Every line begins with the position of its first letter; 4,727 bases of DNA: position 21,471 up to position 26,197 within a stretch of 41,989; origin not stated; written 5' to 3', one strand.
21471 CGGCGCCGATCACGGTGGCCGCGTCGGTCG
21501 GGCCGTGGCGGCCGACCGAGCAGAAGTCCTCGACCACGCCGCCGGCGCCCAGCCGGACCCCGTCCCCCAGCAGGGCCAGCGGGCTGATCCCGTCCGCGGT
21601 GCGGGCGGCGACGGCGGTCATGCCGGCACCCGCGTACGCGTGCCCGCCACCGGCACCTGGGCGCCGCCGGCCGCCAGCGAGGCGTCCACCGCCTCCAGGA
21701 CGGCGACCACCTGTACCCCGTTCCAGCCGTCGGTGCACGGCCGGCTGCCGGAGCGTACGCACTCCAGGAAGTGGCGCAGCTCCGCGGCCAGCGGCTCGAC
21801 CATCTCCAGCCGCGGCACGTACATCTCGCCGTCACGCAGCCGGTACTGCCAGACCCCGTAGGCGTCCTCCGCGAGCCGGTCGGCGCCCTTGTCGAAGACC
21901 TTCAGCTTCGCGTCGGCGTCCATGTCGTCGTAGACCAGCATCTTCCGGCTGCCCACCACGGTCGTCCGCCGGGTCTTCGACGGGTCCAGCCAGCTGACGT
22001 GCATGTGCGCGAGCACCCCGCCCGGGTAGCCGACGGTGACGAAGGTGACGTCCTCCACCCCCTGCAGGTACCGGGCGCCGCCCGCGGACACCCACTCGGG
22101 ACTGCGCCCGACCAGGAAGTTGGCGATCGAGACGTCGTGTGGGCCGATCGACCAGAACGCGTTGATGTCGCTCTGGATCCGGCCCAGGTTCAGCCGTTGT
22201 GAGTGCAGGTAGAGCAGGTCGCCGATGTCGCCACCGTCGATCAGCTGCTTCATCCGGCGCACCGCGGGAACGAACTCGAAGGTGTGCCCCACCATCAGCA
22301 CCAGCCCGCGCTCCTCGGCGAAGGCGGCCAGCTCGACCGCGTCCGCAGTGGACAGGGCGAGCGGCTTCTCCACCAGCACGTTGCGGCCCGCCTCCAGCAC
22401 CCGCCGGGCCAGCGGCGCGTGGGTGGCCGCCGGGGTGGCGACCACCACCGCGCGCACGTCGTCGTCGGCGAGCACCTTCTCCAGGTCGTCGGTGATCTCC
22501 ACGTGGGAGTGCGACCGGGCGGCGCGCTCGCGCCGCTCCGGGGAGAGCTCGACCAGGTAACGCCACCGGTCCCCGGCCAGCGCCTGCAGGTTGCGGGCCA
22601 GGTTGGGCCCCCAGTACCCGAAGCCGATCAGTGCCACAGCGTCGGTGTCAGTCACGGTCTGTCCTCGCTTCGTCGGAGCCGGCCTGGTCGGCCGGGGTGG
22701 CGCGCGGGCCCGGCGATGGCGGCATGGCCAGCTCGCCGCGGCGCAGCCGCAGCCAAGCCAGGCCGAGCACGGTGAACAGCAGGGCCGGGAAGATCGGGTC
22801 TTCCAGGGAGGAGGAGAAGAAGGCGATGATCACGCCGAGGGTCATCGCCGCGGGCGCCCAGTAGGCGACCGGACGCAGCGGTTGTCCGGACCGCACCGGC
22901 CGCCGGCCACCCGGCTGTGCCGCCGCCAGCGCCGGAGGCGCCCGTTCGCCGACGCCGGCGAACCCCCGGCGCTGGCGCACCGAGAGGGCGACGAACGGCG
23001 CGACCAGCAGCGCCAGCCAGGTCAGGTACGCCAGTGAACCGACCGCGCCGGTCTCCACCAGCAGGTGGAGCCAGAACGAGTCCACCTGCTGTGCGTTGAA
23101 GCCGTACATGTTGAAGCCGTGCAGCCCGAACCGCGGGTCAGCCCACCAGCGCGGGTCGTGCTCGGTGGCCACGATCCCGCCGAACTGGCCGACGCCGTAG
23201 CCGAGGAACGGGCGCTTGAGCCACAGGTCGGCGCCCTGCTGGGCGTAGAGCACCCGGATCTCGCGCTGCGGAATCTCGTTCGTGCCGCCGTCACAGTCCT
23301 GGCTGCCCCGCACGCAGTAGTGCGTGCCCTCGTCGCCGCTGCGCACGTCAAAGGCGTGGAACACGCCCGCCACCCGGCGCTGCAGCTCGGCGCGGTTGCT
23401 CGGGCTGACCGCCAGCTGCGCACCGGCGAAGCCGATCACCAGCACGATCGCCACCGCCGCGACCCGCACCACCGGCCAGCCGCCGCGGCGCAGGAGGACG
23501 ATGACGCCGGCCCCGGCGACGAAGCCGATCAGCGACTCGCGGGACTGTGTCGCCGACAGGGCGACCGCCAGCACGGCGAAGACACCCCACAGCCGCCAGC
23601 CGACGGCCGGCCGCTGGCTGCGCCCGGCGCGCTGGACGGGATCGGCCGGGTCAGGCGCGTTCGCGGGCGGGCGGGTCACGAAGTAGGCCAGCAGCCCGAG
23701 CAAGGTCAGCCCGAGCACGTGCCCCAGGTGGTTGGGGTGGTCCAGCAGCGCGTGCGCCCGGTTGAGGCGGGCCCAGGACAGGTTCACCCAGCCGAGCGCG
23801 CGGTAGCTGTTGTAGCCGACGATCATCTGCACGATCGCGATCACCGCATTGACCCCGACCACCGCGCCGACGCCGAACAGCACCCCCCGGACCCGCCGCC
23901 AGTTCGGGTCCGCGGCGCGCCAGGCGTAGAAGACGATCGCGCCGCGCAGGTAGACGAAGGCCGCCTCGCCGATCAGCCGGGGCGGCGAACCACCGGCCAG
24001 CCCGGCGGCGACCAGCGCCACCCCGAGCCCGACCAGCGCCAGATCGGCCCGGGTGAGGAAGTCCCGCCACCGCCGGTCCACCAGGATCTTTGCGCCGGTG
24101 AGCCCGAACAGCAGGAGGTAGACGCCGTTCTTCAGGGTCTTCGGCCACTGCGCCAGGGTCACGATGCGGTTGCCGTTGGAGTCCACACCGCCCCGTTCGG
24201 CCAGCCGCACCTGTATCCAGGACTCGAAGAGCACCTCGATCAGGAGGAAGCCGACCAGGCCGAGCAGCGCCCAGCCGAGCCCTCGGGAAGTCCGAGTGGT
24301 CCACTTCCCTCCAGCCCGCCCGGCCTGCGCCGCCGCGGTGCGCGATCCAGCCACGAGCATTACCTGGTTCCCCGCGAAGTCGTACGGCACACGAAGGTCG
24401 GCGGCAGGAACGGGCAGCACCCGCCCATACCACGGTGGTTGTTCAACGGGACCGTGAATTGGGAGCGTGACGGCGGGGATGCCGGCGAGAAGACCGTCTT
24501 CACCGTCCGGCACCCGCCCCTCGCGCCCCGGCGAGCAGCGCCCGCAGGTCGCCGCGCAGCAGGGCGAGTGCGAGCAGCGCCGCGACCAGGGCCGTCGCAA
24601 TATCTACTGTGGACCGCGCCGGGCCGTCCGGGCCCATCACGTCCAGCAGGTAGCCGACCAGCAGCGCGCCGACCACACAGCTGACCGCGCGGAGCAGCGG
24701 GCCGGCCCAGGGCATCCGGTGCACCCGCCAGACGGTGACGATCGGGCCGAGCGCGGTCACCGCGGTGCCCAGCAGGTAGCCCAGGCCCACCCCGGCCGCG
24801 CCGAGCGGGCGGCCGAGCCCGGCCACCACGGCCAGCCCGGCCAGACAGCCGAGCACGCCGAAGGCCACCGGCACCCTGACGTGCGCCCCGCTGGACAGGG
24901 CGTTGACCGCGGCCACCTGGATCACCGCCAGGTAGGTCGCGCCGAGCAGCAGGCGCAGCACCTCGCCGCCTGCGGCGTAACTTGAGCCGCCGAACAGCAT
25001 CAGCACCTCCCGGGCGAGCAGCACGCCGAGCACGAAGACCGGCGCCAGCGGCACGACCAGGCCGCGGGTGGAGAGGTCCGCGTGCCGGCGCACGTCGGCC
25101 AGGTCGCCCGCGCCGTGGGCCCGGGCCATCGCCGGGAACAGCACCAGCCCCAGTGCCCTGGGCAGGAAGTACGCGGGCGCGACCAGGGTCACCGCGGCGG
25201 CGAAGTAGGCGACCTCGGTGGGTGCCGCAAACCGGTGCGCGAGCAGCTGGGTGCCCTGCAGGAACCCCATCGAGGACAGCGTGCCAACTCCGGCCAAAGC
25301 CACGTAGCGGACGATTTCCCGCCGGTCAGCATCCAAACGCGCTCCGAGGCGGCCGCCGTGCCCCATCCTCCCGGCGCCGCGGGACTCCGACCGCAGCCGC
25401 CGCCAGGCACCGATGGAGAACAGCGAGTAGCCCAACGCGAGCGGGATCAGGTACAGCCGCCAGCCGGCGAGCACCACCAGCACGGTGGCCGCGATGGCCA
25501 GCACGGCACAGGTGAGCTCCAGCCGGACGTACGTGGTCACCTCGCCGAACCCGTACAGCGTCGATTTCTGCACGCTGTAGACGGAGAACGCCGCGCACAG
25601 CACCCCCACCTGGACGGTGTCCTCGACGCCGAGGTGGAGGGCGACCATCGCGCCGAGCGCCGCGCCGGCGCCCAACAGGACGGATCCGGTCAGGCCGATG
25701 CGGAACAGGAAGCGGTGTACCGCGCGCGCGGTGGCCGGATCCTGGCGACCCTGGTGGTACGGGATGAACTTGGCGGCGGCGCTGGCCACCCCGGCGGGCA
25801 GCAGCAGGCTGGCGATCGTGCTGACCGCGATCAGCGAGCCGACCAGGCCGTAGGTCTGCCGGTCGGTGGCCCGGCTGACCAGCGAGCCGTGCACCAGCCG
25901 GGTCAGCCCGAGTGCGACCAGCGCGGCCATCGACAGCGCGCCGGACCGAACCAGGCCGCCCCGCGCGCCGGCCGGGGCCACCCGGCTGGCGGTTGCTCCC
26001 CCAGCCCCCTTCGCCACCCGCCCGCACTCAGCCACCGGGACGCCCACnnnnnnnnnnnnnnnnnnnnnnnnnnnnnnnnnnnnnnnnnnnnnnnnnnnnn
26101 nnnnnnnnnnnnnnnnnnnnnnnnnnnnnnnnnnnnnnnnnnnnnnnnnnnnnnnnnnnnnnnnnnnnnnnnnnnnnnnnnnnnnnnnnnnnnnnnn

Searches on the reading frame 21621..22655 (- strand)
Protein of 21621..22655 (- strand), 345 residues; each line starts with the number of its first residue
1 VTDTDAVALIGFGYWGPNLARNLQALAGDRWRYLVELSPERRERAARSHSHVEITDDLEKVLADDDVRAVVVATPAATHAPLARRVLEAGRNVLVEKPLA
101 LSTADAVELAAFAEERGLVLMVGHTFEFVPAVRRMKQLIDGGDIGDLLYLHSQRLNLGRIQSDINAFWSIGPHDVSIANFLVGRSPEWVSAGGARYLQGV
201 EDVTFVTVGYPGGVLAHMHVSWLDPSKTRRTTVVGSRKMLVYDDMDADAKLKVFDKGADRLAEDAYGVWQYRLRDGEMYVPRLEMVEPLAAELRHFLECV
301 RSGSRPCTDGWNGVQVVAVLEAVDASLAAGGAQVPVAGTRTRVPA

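Call 67: search_protein_families(library=pfam, proteins=[window:21621-22655:-], max_evalue=0.001)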
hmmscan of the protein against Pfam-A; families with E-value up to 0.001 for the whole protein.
window:21621-22655:- (345 aa): 3 families
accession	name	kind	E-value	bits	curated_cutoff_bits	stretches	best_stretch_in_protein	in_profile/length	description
PF01408.29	GFO_IDH_MocA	-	3.2e-24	86.4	24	1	7-124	3-120/120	Oxidoreductase family, NAD-binding Rossmann fold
PF22725.1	GFO_IDH_MocA_C3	-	8.9e-17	61.7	27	1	132-240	1-123/124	GFO/IDH/MocA C-terminal domain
PF02894.22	GFO_IDH_MocA_C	-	2.5e-10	41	22.9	1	136-330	1-213/218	Oxidoreductase family, C-terminal alpha/beta domain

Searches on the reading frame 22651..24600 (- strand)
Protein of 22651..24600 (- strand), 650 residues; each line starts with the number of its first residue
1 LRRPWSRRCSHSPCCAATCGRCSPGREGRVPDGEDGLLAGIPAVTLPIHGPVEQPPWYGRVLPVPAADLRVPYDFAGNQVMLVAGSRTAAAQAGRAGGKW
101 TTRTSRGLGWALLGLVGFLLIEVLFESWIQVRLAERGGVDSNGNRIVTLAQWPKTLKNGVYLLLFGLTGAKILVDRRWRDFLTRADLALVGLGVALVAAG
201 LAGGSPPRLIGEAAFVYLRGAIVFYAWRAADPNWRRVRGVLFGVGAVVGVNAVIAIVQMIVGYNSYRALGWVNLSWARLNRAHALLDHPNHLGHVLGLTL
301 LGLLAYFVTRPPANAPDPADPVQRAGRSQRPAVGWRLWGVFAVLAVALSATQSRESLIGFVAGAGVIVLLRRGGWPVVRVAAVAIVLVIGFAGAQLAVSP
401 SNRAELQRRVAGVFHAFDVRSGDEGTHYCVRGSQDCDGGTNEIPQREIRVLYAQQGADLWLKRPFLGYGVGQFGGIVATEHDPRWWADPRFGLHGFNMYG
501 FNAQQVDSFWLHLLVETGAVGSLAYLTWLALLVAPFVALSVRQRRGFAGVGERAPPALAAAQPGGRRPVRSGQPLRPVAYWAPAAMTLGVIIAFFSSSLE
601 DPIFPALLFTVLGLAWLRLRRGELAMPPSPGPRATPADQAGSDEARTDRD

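Call 67: search_protein_families(library=pfam, proteins=[window:22651-24600:-], max_evalue=0.001)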
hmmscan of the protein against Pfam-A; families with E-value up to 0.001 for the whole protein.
window:22651-24600:- (650 aa): 1 family
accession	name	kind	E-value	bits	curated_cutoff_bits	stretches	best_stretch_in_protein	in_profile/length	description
PF04932.20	Wzy_C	-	1e-13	51.8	31.7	1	340-526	2-149/149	O-Antigen ligase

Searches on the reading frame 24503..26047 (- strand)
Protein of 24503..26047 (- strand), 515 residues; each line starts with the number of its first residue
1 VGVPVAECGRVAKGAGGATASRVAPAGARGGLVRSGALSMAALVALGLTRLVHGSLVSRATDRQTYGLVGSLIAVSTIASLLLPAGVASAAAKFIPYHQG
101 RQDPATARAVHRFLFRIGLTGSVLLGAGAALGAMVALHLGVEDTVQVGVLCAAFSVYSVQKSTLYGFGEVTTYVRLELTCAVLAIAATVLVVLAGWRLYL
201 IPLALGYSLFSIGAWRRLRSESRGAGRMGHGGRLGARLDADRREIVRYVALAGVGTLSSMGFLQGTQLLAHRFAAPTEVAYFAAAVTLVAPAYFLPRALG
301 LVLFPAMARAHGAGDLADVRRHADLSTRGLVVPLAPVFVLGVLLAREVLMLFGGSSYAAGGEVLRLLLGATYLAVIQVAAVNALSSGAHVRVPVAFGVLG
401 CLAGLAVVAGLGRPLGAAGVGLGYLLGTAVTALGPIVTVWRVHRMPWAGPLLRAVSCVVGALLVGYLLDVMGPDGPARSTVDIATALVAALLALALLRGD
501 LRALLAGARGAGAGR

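Call 67: search_protein_families(library=pfam, proteins=[window:24503-26047:-], max_evalue=0.001)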
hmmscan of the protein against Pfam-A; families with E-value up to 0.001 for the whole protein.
window:24503-26047:- (515 aa): 1 family
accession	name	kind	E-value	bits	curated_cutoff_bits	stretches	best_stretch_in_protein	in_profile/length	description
PF13440.11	Polysacc_synt_3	-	0.00034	20.4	23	0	62-357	7-288/293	Polysaccharide biosynthesis protein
